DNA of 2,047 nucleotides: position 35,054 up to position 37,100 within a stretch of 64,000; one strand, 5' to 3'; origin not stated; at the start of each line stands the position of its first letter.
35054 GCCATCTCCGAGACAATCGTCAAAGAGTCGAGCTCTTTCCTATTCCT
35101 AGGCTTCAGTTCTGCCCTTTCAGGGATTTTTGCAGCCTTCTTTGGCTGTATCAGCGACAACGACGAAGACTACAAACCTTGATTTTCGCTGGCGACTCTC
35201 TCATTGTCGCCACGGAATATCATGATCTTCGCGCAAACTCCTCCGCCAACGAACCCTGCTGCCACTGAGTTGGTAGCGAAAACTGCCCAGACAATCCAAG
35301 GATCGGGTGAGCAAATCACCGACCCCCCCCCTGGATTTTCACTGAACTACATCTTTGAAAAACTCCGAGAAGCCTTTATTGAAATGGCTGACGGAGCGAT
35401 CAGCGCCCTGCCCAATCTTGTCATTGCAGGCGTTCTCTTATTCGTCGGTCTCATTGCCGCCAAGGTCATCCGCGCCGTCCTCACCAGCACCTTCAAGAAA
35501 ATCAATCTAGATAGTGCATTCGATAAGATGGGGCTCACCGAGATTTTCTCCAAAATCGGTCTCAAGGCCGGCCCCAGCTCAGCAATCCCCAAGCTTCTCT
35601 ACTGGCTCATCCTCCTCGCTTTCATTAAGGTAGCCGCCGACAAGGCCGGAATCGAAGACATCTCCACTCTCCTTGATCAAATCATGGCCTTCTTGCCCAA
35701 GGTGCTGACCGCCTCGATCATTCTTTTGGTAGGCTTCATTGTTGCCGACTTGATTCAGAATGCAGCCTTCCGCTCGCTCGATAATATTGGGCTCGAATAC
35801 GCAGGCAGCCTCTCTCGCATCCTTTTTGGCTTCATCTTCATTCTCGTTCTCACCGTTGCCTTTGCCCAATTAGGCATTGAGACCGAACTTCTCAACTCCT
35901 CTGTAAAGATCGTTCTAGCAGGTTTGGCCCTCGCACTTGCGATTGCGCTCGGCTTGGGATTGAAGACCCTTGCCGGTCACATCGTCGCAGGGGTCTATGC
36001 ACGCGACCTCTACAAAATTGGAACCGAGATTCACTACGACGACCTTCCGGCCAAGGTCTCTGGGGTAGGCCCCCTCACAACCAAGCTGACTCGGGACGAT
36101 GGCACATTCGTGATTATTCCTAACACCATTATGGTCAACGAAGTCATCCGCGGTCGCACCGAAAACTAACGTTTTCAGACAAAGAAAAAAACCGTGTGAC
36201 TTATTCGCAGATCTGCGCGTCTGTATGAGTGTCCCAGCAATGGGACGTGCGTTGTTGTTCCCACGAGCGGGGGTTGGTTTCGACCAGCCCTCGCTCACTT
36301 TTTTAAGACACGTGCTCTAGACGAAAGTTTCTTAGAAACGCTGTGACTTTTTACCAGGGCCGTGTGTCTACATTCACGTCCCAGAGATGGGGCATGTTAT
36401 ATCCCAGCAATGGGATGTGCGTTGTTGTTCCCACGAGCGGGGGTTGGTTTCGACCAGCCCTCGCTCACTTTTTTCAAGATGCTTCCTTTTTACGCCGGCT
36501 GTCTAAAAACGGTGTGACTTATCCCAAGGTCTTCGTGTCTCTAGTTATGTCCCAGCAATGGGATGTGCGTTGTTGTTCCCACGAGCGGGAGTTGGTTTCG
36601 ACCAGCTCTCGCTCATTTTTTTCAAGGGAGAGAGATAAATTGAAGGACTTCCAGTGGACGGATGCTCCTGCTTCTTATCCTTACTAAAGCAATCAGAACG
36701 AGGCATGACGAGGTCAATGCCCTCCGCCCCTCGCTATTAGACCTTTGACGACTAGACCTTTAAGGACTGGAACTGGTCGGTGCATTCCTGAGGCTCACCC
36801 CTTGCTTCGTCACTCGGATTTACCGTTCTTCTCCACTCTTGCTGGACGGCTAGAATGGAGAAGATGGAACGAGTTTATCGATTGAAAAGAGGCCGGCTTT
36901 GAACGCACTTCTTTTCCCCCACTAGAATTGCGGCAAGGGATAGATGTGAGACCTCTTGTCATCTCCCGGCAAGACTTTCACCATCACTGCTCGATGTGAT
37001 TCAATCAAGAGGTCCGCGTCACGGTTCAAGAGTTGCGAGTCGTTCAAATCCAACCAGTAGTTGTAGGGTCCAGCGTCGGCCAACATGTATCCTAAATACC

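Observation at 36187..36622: Three tandem small-RNA-like units with stem covariation and an invariant linker, downstream of an ECF sigma operon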

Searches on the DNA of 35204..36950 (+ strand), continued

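Call 51: search_with_rna_model(model_id=R1, sources=[window, L005, L007, L008, L012, L014, L015, L017, L018, L095, L099, L100, L101, L102], max_evalue=0.000001, make_alignment=true)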
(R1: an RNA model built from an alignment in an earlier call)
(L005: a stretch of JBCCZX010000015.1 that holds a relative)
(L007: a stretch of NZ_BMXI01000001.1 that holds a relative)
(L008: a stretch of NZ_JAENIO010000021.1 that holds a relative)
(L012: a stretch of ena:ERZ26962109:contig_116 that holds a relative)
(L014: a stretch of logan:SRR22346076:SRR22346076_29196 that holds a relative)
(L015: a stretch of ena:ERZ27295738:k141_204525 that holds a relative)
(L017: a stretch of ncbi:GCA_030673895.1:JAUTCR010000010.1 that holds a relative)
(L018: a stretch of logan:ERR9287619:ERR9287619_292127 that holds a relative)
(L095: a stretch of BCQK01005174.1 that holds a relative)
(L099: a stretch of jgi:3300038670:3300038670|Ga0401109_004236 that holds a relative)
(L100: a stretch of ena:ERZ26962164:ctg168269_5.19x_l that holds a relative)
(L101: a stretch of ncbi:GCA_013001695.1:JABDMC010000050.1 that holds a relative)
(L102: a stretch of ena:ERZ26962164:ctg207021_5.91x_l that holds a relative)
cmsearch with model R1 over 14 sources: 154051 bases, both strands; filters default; matches with E-value up to 0.000001: 27.
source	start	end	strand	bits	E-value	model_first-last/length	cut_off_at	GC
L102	4191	4266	+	107.1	1.4e-26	1-76/76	no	0.57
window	36229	36304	+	106.7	1.8e-26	1-76/76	no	0.58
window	36399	36474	+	106.5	2e-26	1-76/76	no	0.54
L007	6639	6714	+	105.9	3e-26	1-76/76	no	0.59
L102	3999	4074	+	104.2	8.6e-26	1-76/76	no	0.58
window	36547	36622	+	103.9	1e-25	1-76/76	no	0.51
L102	4551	4626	+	102.7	2.2e-25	1-76/76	no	0.58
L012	5589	5664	+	100.8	7.2e-25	1-76/76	no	0.58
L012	5294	5372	+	97.8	4.8e-24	1-76/76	no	0.59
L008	3585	3659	-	97.5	5.7e-24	1-76/76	no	0.57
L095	1129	1204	-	97.3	6.7e-24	1-76/76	no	0.51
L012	5143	5221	+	96.6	1e-23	1-76/76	no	0.57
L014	1645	1718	+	92.8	1.1e-22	1-76/76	no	0.61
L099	1031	1104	+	92.8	1.1e-22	1-76/76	no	0.61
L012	4996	5071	+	92.7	1.2e-22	1-76/76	no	0.54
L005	7598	7672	+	91.9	1.9e-22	1-76/76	no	0.6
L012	5441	5519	+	89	1.2e-21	1-76/76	no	0.56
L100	4007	4078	+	81.9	1e-19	1-76/76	no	0.57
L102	4358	4431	+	81.8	1.1e-19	1-76/76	no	0.59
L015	5485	5562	+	81.5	1.4e-19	1-76/76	no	0.56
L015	5316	5393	+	80.2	3e-19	1-76/76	no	0.59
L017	5002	5074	+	75.4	6e-18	1-76/76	no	0.63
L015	5089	5166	+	71.5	6.8e-17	1-76/76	no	0.54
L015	5693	5769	+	68.4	4.7e-16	1-76/76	no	0.55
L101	1963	2039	+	61.1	4.8e-14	1-76/76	no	0.61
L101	2322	2397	+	49.3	7.7e-11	1-76/76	no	0.68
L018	4956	5031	+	35.2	5.4e-07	1-76/76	no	0.49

Alignment A4: 27 matches aligned to the model, 85 columns, each read 5' to 3' on its own strand. Consensus structure (alignment columns), stored with it:
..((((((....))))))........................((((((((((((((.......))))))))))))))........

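Call 77: build_rna_model(alignment_id=A4)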
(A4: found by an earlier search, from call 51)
Model R2 built from alignment A4 (27 sequences, 85 columns); structure: stored with the alignment.
model positions 76; base pairs 20; branch points 1; effective number of sequences 2.01; information 0.743 bits per position. Calibrated on 0.2 Mb of random sequence (short: E-values are rough).
structure used (alignment columns):
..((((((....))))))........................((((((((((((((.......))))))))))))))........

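Call 79: search_with_rna_model(model_id=R2, sources=[L013, L019, L020, L101, L100, L018, L008, L017], max_evalue=1, filters=off)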
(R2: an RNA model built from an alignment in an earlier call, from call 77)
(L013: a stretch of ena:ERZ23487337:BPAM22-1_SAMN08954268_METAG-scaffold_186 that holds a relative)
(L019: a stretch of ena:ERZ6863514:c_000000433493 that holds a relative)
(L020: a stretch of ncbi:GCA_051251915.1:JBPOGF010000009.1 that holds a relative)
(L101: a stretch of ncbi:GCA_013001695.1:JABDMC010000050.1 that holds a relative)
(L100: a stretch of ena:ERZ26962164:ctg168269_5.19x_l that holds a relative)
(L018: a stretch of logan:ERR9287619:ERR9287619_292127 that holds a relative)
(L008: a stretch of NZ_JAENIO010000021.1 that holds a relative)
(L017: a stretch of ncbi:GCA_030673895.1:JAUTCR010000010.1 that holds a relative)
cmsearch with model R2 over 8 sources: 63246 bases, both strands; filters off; matches with E-value up to 1: 11.
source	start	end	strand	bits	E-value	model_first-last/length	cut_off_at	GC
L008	3585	3659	-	90.2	1.1e-20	1-76/76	no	0.57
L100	4007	4078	+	84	4.1e-19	1-76/76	no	0.57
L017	5002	5074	+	78.7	8.4e-18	1-76/76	no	0.63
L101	1963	2039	+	75.2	6.7e-17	1-76/76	no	0.61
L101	2322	2397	+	66.8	8.6e-15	1-76/76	no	0.68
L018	4956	5031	+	55.9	4.9e-12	1-76/76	no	0.49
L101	2360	2389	-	19.1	0.0091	38-67/76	no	0.87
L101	2002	2031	-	18.1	0.016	38-67/76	no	0.77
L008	3593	3623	+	17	0.031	37-68/76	no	0.65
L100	4039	4070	-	15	0.097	37-68/76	no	0.72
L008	621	702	+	12.7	0.37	1-76/76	no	0.57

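Call 80: search_with_rna_model(model_id=R2, source=window, max_evalue=1, filters=off)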
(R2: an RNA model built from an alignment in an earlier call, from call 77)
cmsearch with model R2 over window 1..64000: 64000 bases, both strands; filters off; matches with E-value up to 1: 7.
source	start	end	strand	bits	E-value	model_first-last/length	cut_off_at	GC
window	36229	36304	+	102.6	8.1e-24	1-76/76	no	0.58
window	36399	36474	+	101.2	1.9e-23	1-76/76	no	0.54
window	36547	36622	+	98.5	9.1e-23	1-76/76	no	0.51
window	36265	36296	-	18.7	0.012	37-68/76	no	0.69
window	36435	36466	-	18.7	0.012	37-68/76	no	0.69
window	36583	36616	-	18.4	0.014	35-68/76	no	0.59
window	3128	3176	+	12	0.56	1-76/76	no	0.57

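Call 90: search_rna_families(source=L018, start=7900, end=8300, threshold=evalue, max_evalue=1)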
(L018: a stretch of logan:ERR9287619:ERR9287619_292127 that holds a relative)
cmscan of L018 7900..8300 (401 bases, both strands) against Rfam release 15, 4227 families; matches with E-value up to 1: 9.
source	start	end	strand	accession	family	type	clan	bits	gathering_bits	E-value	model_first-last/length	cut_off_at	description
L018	7926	8041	+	RF01873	PISRT1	Gene; lncRNA;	-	25.5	70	0.26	1-107/107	no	Polled intersex syndrome regulated transcript 1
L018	8070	8130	+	RF04064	MIR5267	Gene; miRNA;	-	20.3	87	0.57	1-81/81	no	MIR5267 microRNA precursor family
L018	8080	8153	-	RF00125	IS128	Gene; sRNA;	-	19.7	80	0.076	123-198/209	no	IS128 RNA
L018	8082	8135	+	RF00032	Histone3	Cis-reg;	-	19.3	34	0.0093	1-46/46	no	Histone 3' UTR stem-loop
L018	8083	8117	+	RF02412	snoR144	Gene; snRNA; snoRNA; HACA-box;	-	18.6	100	0.36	91-125/145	no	Small nucleolar RNA snoR144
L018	8029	8120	-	RF00516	ylbH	Cis-reg; leader;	-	16.9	50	0.26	1-122/122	no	ylbH leader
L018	8065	8160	+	RF01416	NrrF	Gene; antisense;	-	16.6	60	0.58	1-160/160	no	NrrF RNA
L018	8082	8122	+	RF00489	ctRNA_p42d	Gene; antisense;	-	16.4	50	0.91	1-46/46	no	ctRNA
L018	8080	8115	-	RF02405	P34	Gene; sRNA;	-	12.8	44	0.58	260-295/399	no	Pseudomonas sRNA P34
